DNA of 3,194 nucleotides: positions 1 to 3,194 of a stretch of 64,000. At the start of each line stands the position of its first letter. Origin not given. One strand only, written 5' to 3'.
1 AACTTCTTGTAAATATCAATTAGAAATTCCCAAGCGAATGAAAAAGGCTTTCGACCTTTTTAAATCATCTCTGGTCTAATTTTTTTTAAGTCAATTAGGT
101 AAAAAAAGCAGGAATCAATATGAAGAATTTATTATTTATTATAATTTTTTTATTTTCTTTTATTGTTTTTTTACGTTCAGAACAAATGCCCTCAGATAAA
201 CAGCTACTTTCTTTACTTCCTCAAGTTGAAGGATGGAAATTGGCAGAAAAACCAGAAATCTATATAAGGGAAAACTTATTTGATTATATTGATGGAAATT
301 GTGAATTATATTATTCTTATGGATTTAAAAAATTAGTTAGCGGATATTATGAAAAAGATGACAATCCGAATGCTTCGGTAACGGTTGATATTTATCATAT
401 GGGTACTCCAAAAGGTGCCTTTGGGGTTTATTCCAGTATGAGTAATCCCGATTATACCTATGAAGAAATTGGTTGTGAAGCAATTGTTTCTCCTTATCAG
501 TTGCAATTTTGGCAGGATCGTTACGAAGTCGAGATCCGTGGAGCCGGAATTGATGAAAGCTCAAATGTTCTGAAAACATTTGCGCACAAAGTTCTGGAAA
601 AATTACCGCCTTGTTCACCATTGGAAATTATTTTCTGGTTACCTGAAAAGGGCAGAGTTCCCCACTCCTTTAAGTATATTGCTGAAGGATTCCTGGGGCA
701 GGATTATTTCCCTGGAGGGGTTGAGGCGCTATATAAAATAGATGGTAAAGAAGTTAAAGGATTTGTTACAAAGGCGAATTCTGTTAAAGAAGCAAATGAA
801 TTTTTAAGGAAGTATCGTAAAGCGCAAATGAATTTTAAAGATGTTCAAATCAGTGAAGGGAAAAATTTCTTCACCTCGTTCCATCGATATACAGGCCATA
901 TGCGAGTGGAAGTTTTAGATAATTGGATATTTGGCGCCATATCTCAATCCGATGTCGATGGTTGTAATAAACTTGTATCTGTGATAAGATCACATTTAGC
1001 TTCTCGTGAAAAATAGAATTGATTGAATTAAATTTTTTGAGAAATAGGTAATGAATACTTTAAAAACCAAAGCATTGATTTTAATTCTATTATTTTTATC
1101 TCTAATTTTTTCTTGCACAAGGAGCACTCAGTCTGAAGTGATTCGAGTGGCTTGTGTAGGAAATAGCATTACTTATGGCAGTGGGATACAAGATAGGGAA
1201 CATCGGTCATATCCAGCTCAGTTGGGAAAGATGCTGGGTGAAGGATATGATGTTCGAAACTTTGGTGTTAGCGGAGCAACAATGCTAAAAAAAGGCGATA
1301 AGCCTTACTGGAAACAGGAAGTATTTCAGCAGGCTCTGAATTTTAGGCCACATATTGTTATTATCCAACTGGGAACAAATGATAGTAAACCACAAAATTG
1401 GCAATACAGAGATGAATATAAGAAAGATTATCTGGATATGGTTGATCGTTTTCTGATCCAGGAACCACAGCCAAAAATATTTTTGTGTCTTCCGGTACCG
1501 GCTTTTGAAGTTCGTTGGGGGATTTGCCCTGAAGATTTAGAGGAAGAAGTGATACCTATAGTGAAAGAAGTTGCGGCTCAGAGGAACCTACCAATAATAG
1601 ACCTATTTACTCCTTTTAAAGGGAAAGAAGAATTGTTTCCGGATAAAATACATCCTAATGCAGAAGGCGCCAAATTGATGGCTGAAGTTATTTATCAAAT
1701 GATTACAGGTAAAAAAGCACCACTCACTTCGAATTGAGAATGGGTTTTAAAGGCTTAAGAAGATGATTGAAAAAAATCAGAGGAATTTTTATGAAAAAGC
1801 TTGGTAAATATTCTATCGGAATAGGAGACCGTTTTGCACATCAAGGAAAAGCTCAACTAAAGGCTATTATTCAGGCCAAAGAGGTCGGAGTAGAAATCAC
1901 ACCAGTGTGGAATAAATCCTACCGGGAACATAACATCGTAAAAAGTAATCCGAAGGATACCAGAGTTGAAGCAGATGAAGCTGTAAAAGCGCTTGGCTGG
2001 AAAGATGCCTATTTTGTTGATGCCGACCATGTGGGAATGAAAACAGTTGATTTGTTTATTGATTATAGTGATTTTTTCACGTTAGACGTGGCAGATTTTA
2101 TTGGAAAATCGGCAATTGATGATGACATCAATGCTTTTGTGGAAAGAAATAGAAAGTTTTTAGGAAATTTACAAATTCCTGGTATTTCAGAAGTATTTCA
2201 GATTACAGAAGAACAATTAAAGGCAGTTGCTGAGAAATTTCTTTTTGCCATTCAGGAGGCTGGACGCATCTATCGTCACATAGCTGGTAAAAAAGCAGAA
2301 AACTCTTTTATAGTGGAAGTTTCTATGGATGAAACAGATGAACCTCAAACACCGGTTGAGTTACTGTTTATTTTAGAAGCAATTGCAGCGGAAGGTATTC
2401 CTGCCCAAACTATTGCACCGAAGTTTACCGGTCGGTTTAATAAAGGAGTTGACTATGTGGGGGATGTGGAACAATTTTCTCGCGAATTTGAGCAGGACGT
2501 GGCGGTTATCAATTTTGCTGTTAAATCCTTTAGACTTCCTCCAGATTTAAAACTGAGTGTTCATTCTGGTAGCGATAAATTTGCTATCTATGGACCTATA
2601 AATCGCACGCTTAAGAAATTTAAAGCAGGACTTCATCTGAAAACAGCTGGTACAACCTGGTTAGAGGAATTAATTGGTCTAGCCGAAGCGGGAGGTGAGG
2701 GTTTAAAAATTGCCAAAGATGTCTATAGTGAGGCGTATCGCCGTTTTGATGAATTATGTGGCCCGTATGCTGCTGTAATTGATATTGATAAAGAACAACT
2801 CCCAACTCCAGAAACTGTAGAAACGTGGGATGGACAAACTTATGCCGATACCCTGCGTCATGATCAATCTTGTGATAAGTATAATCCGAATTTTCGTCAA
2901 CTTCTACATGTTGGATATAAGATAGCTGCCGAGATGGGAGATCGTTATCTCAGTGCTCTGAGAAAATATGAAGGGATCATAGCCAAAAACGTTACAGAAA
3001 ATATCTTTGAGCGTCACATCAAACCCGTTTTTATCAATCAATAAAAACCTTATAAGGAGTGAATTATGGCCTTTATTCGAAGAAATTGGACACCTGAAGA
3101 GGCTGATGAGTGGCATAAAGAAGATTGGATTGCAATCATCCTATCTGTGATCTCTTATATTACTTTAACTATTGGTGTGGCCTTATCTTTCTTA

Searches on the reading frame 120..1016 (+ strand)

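Call 21: search_protein_families(library=pfam, proteins=[window:120-1016:+])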
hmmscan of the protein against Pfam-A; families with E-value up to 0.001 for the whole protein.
window:120-1016:+ (298 aa): 1 family
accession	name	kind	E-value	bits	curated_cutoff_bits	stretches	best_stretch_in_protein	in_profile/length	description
PF20244.3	DUF6599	-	4.9e-42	144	27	1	37-218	2-184/186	Family of unknown function (DUF6599)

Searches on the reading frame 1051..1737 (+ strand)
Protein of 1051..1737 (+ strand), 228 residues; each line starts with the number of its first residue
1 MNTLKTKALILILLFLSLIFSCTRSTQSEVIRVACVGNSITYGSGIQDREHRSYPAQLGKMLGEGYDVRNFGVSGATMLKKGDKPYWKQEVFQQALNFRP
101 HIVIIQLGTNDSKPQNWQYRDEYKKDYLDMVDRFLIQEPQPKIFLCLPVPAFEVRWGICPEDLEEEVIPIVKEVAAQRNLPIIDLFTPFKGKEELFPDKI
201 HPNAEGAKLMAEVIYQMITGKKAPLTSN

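Call 21: search_protein_families(library=pfam, proteins=[window:1051-1737:+])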
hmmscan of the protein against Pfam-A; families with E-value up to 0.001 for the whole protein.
window:1051-1737:+ (228 aa): 3 families
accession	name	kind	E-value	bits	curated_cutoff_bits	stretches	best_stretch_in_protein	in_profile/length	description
PF13472.12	Lipase_GDSL_2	-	6.5e-29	102.1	32.9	1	35-209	1-178/178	GDSL-like Lipase/Acylhydrolase family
PF00657.28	Lipase_GDSL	-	3e-16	60.6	23.6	1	33-213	1-207/208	GDSL-like Lipase/Acylhydrolase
PF04311.20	DUF459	-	0.00048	20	27.2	0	76-135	36-101/197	Protein of unknown function (DUF459)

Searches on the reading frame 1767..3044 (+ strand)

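Call 21: search_protein_families(library=pfam, proteins=[window:1767-3044:+])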
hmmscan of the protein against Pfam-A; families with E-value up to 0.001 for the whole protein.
window:1767-3044:+ (425 aa): 1 family
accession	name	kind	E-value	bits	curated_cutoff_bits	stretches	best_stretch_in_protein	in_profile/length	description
PF16257.11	UxaE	-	1.4e-54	186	27.1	1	13-412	79-467/475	tagaturonate epimerase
